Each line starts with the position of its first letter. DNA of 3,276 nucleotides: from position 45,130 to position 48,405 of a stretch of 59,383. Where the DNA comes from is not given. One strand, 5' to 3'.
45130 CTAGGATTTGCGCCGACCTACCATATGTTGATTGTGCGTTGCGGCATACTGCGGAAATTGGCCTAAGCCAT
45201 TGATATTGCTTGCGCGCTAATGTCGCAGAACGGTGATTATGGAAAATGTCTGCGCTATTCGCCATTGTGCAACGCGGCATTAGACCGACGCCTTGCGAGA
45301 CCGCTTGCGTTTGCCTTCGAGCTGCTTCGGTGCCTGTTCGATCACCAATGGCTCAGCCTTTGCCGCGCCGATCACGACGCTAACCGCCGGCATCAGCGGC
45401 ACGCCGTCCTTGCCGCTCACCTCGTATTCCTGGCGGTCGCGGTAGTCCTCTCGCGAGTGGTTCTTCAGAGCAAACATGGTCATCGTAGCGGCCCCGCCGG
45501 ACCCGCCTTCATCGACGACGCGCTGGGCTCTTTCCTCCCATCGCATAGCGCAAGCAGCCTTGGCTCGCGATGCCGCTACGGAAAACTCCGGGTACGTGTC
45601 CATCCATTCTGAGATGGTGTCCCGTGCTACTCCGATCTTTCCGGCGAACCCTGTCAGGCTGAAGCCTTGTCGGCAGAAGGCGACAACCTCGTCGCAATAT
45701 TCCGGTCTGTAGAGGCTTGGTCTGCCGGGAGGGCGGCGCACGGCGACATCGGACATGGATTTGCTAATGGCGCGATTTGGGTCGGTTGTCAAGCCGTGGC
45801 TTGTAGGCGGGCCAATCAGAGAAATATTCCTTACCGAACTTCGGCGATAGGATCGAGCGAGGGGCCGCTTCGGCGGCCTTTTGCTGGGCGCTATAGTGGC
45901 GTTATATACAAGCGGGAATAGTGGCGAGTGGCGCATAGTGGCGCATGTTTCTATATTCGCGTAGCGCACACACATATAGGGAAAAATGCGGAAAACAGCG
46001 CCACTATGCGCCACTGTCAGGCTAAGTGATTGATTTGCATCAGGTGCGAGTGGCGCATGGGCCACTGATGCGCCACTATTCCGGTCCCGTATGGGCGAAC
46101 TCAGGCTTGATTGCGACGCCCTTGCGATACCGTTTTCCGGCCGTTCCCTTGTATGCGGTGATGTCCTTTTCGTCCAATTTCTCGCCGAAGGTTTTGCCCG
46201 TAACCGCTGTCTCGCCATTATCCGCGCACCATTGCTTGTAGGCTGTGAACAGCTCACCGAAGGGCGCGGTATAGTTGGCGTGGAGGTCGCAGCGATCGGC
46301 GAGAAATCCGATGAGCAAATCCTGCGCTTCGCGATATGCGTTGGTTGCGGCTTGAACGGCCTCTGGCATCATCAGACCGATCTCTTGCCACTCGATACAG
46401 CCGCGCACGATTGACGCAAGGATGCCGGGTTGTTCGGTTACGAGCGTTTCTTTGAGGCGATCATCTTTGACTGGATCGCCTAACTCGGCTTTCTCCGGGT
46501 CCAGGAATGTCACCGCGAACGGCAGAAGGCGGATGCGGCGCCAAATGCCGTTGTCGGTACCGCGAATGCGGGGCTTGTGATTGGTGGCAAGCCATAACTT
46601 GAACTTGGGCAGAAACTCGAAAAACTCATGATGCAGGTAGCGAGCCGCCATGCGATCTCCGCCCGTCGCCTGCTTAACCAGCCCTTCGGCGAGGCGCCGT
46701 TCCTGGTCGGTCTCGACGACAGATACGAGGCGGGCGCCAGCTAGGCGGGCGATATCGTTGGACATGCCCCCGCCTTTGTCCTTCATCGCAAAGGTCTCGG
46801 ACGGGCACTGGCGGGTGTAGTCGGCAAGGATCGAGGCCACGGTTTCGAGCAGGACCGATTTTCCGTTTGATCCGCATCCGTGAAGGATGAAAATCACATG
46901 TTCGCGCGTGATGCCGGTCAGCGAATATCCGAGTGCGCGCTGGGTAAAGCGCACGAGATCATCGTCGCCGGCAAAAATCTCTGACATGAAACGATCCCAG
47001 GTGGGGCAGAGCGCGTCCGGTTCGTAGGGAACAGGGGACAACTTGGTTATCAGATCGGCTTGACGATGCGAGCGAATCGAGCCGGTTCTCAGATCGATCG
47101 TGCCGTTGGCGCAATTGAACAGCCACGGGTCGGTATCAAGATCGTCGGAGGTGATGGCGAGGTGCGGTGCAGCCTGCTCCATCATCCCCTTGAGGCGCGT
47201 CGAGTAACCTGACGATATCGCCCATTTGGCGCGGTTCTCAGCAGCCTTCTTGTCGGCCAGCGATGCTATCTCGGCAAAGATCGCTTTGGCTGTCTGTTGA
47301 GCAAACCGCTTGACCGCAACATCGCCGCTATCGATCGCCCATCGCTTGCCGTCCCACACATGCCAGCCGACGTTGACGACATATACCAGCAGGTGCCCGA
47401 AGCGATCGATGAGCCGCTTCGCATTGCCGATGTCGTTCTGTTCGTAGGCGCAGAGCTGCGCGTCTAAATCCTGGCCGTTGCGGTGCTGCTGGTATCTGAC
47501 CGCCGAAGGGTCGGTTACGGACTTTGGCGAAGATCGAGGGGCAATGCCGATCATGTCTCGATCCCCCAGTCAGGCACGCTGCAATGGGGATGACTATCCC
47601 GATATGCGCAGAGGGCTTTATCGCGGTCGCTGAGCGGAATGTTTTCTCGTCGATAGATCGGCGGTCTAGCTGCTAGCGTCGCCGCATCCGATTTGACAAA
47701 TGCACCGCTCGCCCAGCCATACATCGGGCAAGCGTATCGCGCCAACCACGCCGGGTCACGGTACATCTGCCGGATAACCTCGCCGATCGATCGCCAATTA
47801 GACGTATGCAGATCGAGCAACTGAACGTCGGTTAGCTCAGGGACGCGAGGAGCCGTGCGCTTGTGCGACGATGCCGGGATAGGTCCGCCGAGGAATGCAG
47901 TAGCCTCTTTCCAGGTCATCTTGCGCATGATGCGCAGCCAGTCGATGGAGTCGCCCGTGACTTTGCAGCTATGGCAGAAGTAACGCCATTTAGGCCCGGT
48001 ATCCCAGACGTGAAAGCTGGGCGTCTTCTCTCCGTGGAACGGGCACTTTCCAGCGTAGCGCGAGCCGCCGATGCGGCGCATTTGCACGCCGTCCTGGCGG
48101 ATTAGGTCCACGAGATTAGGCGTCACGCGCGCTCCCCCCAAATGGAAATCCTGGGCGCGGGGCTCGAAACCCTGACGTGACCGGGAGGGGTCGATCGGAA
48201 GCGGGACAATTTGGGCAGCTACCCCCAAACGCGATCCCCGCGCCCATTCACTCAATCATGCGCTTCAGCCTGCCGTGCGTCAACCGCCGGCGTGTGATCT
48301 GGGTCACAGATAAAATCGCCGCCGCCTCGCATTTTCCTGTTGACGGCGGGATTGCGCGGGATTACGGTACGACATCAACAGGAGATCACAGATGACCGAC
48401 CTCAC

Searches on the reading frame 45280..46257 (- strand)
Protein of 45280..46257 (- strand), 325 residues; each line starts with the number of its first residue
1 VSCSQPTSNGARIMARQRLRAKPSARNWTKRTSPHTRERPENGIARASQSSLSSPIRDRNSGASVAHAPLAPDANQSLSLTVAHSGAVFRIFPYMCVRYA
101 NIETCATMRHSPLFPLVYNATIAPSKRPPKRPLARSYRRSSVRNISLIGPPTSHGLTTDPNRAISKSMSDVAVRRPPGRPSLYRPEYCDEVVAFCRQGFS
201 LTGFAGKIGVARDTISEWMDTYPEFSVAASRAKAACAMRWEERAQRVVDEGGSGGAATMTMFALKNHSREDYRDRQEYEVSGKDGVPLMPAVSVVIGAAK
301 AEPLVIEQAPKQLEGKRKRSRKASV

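Call 11: search_protein_families(library=phrogs, proteins=[window:45280-46257:-], max_evalue=0.01)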
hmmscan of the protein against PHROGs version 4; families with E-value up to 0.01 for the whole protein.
window:45280-46257:- (325 aa): 6 families
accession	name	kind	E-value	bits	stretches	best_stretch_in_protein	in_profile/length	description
phrog_309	-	head and packaging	1.2e-24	88.9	1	165-312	120-290/319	terminase small subunit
phrog_3064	-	head and packaging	7.2e-10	39.6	1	200-284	83-157/175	terminase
phrog_1482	-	head and packaging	3.6e-08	34.1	1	174-286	6-127/147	terminase small subunit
phrog_4044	-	head and packaging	3.6e-06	27.6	1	259-302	115-158/180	terminase small subunit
phrog_606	-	head and packaging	0.00088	20.3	1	199-283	70-141/167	terminase small subunit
phrog_664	-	DNA, RNA and nucleotide metabolism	0.0074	17.1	1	174-256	79-162/210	DNA binding protein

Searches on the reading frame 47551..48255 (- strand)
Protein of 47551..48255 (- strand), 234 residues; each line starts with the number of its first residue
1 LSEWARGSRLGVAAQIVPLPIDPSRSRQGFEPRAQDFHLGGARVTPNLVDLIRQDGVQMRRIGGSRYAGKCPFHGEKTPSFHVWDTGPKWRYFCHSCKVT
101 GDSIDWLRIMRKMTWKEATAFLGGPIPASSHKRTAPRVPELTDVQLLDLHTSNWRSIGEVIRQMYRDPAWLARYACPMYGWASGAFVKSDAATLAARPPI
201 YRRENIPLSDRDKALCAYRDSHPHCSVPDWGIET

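Call 11: search_protein_families(library=phrogs, proteins=[window:47551-48255:-], max_evalue=0.01)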
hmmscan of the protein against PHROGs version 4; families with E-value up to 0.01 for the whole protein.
window:47551-48255:- (234 aa): 7 families
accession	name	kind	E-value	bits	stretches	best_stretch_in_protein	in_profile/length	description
phrog_6444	-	DNA, RNA and nucleotide metabolism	1.1e-17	65.1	1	47-120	18-87/577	DNA primase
phrog_18097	-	DNA, RNA and nucleotide metabolism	1.4e-12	48.6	1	49-128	17-93/199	DNA primase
phrog_510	-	DNA, RNA and nucleotide metabolism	2.4e-11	44.1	1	61-137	38-112/667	DNA primase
phrog_47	-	DNA, RNA and nucleotide metabolism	1.6e-10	41.2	1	61-118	45-101/947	DNA primase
phrog_26824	-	unknown function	8.4e-10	38.4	1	69-132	28-93/868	-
phrog_360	-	DNA, RNA and nucleotide metabolism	2.2e-08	35.3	1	67-128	30-89/133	DNA primase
phrog_11992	-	unknown function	5.8e-07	30.9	1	70-124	31-81/177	-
